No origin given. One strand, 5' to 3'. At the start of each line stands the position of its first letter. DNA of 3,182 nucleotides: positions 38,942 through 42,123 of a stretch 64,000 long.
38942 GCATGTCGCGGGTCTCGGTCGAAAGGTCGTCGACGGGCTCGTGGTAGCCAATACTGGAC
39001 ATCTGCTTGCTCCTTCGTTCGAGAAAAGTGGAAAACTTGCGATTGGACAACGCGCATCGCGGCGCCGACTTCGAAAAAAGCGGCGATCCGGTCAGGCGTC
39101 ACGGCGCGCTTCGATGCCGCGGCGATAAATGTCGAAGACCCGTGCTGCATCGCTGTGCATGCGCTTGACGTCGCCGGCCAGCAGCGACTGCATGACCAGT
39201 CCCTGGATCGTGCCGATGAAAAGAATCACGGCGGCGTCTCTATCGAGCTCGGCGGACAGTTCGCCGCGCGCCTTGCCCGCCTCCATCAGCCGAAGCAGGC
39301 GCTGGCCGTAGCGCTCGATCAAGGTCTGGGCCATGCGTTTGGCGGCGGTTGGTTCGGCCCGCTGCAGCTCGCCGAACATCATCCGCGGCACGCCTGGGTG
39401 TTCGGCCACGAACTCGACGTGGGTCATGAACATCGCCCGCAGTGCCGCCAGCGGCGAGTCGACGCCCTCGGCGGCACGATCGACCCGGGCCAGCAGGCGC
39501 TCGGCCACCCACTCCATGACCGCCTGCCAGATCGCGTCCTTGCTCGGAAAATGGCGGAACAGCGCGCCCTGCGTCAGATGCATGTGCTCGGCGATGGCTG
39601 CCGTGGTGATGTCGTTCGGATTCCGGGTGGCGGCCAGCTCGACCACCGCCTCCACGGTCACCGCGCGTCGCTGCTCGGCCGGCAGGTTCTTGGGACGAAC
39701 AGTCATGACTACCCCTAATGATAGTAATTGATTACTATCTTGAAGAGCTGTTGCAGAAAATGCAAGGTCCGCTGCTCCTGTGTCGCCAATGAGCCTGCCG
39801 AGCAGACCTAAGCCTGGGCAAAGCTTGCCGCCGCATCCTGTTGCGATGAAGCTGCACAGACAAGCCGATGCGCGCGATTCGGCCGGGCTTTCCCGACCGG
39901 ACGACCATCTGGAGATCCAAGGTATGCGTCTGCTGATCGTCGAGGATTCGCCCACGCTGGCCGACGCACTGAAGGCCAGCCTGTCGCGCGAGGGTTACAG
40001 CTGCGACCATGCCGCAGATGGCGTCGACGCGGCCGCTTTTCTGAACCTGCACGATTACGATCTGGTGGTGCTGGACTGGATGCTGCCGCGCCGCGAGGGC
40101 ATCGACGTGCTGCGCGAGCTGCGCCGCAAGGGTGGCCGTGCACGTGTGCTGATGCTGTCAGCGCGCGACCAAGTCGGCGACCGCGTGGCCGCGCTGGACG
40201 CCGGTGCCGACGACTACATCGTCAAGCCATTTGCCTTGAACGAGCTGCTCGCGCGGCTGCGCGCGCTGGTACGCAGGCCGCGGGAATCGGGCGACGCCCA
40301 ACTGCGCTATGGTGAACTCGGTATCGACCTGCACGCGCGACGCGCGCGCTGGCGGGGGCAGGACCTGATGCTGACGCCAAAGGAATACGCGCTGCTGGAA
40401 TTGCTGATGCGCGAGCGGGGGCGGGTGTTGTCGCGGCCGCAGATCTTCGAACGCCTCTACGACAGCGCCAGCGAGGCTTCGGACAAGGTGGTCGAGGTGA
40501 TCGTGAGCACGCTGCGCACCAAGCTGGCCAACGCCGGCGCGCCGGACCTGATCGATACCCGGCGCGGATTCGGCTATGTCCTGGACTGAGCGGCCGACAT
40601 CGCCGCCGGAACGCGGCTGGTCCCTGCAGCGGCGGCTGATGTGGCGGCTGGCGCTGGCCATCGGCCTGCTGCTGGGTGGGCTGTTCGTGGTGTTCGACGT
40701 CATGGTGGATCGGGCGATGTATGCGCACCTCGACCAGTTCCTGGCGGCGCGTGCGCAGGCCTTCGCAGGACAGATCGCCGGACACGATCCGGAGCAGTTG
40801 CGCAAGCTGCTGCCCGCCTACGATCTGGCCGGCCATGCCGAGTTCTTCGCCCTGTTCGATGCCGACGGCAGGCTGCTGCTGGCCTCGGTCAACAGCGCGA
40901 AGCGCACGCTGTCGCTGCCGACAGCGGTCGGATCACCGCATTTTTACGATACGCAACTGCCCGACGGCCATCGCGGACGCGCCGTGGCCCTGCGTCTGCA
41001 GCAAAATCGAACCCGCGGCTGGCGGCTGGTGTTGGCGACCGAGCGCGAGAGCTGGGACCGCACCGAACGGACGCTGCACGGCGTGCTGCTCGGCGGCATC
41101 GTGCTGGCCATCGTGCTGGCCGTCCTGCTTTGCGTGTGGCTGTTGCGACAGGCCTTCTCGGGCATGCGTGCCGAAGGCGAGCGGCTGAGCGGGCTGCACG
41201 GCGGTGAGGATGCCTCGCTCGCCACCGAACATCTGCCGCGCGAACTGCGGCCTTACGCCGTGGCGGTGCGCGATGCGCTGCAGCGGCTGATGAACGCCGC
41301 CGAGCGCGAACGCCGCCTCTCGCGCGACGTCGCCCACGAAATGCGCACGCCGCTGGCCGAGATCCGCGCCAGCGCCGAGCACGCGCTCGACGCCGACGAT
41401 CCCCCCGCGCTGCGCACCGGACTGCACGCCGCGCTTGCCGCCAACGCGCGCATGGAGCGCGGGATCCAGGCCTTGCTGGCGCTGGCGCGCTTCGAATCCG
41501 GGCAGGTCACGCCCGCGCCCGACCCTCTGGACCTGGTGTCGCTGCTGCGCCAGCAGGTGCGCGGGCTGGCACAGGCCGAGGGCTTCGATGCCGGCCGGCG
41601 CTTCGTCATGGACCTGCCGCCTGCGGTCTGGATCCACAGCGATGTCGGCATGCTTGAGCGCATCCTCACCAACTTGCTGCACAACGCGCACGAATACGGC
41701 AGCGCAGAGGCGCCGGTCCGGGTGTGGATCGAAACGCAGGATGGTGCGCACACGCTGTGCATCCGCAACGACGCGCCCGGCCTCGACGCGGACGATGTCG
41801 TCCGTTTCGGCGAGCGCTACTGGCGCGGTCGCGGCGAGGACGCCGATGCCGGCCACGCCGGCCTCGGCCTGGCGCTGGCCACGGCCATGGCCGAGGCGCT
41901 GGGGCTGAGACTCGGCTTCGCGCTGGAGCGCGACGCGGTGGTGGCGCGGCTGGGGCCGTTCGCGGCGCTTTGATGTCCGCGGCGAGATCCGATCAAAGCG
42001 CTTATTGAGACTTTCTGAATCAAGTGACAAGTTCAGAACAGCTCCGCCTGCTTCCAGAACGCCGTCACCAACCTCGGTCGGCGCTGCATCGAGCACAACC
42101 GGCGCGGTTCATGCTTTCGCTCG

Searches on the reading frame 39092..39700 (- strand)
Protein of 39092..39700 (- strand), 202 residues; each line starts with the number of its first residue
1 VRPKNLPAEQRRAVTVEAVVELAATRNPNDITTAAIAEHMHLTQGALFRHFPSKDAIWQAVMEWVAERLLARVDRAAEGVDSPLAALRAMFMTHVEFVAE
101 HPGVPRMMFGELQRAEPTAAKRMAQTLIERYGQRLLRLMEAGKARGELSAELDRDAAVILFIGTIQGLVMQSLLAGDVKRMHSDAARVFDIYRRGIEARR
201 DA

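Call 4: search_protein_families(library=pfam, proteins=[window:39092-39700:-], max_evalue=0.01)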
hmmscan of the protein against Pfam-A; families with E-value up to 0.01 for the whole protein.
window:39092-39700:- (202 aa): 10 families
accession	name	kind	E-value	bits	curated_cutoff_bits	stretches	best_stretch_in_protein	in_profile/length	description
PF00440.29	TetR_N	-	2.6e-09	37.2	24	1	17-61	3-47/47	Bacterial regulatory proteins, tetR family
PF17932.6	TetR_C_24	-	4.3e-08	33.8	26.4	1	81-168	2-87/114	Tetracyclin repressor-like, C-terminal domain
PF16925.10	TetR_C_13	-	1.4e-07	32.3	27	1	116-182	37-103/109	Tetracyclin repressor-like, C-terminal domain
PF16859.10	TetR_C_11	-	1.8e-05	25.5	32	1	85-165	9-90/113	Tetracyclin repressor-like, C-terminal domain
PF17938.6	TetR_C_29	-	0.00018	22.1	26.2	1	83-160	1-79/119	Tetracyclin repressor-like, C-terminal domain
PF13305.11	TetR_C_33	-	0.00063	20.8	26.8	1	87-190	1-97/103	Tetracyclin repressor-like, C-terminal domain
PF17922.6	TetR_C_17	-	0.0017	19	26.1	1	128-176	45-93/100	Tetracyclin repressor-like, C-terminal domain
PF14246.11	TetR_C_7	-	0.0027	18.1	22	1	104-177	22-93/119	AefR-like transcriptional repressor, C-terminal domain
PF08361.16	TetR_C_2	-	0.0049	17.3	22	0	83-192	2-115/121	MAATS-type transcriptional repressor, C-terminal region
PF08359.16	TetR_C_4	-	0.0057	17.2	21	1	68-174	7-112/133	YsiA-like protein, C-terminal region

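Call 5: search_protein_families(library=ncbifam, proteins=[window:39092-39700:-], max_evalue=0.01)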
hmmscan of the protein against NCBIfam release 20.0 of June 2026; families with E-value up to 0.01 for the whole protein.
window:39092-39700:- (202 aa): 16 families
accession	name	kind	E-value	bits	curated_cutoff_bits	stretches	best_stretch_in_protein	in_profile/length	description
NF007015.0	PRK09480.1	equivalog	7.3e-21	74.6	120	1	8-171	8-171/197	nucleoid occlusion factor SlmA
NF041196.1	ScbR_bind_reg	equivalog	3.6e-14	53.4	150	1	10-187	6-180/191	ScbR family autoregulator-binding transcription factor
NF007430.0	PRK09975.1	equivalog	1.2e-11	44.1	274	1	8-189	9-194/220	acrEF/envCD operon transcriptional regulator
NF050111.1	TransRegSACE7040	equivalog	4.8e-11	42.9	250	1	10-131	1-121/186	SACE_7040 family transcriptional regulator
NF051852.1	efflux_TF_MtrR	exception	2.6e-10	40.5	280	1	33-191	33-196/205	multidrug efflux system transcriptional repressor MtrR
TIGR03613.1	RutR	equivalog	4.7e-08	33.1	368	1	8-127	6-124/202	pyrimidine utilization regulatory protein R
NF053731.1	TransRegFasRMycb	equivalog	5.3e-08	32.9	330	1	4-126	5-127/199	HTH-type transcriptional activator FasR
NF053878.1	FATransRegFadRBac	equivalog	3.8e-07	30.1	200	1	16-196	9-188/190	fatty acid metabolism transcriptional regulator FadR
NF007949.0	PRK10668.1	equivalog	2.4e-06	27.2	271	1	9-191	10-197/216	multidrug efflux transporter transcriptional repressor AcrR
NF033703.1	transcr_KstR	equivalog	4.2e-06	26.5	280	1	10-125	7-122/185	cholesterol catabolism transcriptional regulator KstR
TIGR03384.1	betaine_BetI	equivalog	6.7e-05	22.7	201.3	1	7-90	5-88/189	choline-binding transcriptional repressor BetI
NF011584.0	PRK15008.1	equivalog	9.8e-05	22.3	230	1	34-119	42-126/212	HTH-type transcriptional regulator RutR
NF051457.1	acryl_TF_AcuR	equivalog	0.00039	19.7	247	1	33-182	40-193/204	acrylate utilization transcriptional regulator AcuR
NF001978.0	PRK00767.1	equivalog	0.0005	19.9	118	1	7-91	6-91/197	transcriptional regulator BetI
NF008402.0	PRK11202.1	equivalog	0.0034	17.1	151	1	10-161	12-162/211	HTH-type transcriptional repressor FabR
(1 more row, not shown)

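Call 37: search_protein_families(library=padloc, proteins=[window:39092-39700:-], max_evalue=0.001)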
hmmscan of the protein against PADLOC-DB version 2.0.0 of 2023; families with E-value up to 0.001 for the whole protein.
window:39092-39700:- (202 aa): 0 families

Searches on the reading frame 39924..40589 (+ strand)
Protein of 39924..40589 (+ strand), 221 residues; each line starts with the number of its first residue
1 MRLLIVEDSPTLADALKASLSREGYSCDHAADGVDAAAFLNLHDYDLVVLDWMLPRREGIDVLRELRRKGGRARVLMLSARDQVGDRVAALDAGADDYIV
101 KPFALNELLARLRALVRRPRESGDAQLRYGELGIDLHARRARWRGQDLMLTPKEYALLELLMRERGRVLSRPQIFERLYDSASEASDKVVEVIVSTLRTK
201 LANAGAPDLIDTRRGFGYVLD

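Call 75: search_protein_families(library=ncbifam, proteins=[window:39924-40589:+], max_evalue=1e-10)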
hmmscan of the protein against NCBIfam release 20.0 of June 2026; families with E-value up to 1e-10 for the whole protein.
window:39924-40589:+ (221 aa): 61 families (the best 25 are shown)
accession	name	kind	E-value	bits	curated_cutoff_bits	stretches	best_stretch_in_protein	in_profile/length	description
NF041734.1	resp_reg_RppA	equivalog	1.2e-60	204.7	250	1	1-220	1-227/229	two-component system response regulator RppA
NF007928.2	PRK10643.1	equivalog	1.5e-58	198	330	1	1-220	1-216/216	two-component system response regulator PmrA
TIGR01387.1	cztR_silR_copR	subfamily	2.6e-57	194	279.2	1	3-220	1-218/218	heavy metal response regulator transcription factor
TIGR02154.1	PhoB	equivalog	1.6e-56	191.2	296.2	1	2-221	4-226/226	phosphate regulon transcriptional regulator PhoB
NF007663.1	PRK10336.1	equivalog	3.1e-55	187.3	345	1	1-220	1-216/219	quorum sensing response regulator transcription factor QseB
NF012023.0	PRK15479.1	equivalog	2.6e-54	184.1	337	1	1-221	1-218/224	transcriptional regulator TctD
NF045991.1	RespRegCtrARhodob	equivalog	3.4e-53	180.7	350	1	1-220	1-221/224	response regulator transcription factor CtrA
NF045944.1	ResRegRpaBCyano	equivalog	3.3e-50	170.6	330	1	4-220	1-227/229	response regulator transcription factor RpaB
NF040689.1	MtrAB_MtrA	equivalog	8.8e-50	169.1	300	1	3-218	1-216/219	MtrAB system response regulator MtrA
NF008296.0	PRK11083.1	equivalog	5.8e-49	166.5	273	1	2-220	5-225/228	two-component system response regulator CreB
NF007346.1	PRK09836.1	equivalog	1.7e-47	162.1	420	1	1-221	1-222/227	copper/silver response regulator transcription factor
NF053854.1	RespRegPhoBBctds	equivalog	6.7e-47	159.7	270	1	3-220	1-224/225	two-component system response regulator PhoB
NF041733.1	resp_reg_CseB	equivalog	1.9e-46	158.3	350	1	2-220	2-226/228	two-component system response regulator CseB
NF045914.1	RespRegNblR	equivalog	8.6e-46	156.4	300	1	3-220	9-225/228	response regulator transcription factor NblR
NF008078.0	PRK10816.1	equivalog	9.5e-43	146.3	336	1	1-221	1-221/223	two-component system response regulator PhoP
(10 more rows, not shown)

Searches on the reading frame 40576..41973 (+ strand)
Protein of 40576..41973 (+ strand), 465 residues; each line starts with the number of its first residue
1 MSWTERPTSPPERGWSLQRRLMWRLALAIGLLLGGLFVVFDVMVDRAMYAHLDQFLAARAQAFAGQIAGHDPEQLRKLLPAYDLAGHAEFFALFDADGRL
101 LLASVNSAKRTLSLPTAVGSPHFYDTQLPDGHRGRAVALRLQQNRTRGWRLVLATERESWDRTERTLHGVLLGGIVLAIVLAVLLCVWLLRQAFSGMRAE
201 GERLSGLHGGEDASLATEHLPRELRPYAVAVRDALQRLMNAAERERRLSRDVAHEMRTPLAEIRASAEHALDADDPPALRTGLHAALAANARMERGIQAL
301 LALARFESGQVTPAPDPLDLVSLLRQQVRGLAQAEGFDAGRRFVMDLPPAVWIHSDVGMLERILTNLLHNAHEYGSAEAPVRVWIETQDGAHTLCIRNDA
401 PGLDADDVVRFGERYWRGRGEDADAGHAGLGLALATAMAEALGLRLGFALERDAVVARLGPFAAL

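Call 75: search_protein_families(library=ncbifam, proteins=[window:40576-41973:+], max_evalue=1e-10)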
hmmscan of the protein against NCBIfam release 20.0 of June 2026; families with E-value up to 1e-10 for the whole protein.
window:40576-41973:+ (465 aa): 29 families (the best 25 are shown)
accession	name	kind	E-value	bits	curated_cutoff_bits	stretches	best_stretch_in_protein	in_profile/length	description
TIGR01386.1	cztS_silS_copS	subfamily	4.9e-38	131.3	292.55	1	17-442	4-437/457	heavy metal sensor histidine kinase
NF007664.1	PRK10337.1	equivalog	2.2e-31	109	475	1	83-452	73-432/442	quorum sensing histidine kinase QseC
TIGR02966.1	phoR_proteo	equivalog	3.3e-24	85.5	334.2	1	226-435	96-306/333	phosphate regulon sensor histidine kinase PhoR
NF041735.1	hist_kin_RppB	equivalog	1.4e-23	83.4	400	1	234-441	205-416/438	two-component system sensor histidine kinase RppB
NF040691.1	MtrAB_MtrB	equivalog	8.9e-23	81.1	450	1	172-439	191-467/507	MtrAB system histidine kinase MtrB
NF008312.0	PRK11100.1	equivalog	1.8e-22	79.9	356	1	163-448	180-458/477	two-component system sensor histidine kinase CreC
NF012163.2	BaeS_SmeS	equivalog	2.2e-22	79.6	500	1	222-448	217-442/457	sensor histidine kinase efflux regulator BaeS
NF046044.1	PnpS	equivalog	7.1e-21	74.7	400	1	251-442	176-369/390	two-component system histidine kinase PnpS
NF008025.0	PRK10755.1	equivalog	1.4e-20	73.3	314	1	175-436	73-327/362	two-component system sensor histidine kinase PmrB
NF052314.1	T9SS_HK_PorY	subfamily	4.1e-19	68.9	350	1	21-451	6-408/418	PorY family sensor histidine kinase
NF007345.0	PRK09835.1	subfamily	4.6e-19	68.3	423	1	176-441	195-458/482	Cu(+)/Ag(+) sensor histidine kinase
NF007898.0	PRK10604.1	equivalog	7.6e-18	64.9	478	1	233-442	203-401/433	two-component system sensor histidine kinase RstB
NF058527.1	HistKinChvGCaul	equivalog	1.4e-16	60.3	740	1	233-446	297-510/535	two-component sensor histidine kinase ChvG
NF007837.0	PRK10549.1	equivalog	2.7e-16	59.4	603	1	177-442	172-436/466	envelope stress sensor histidine kinase BaeS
NF033091.0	HK_VanS_ACDEFG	equivalog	6.9e-16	58.2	400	1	241-441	70-272/293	vancomycin resistance histidine kinase VanS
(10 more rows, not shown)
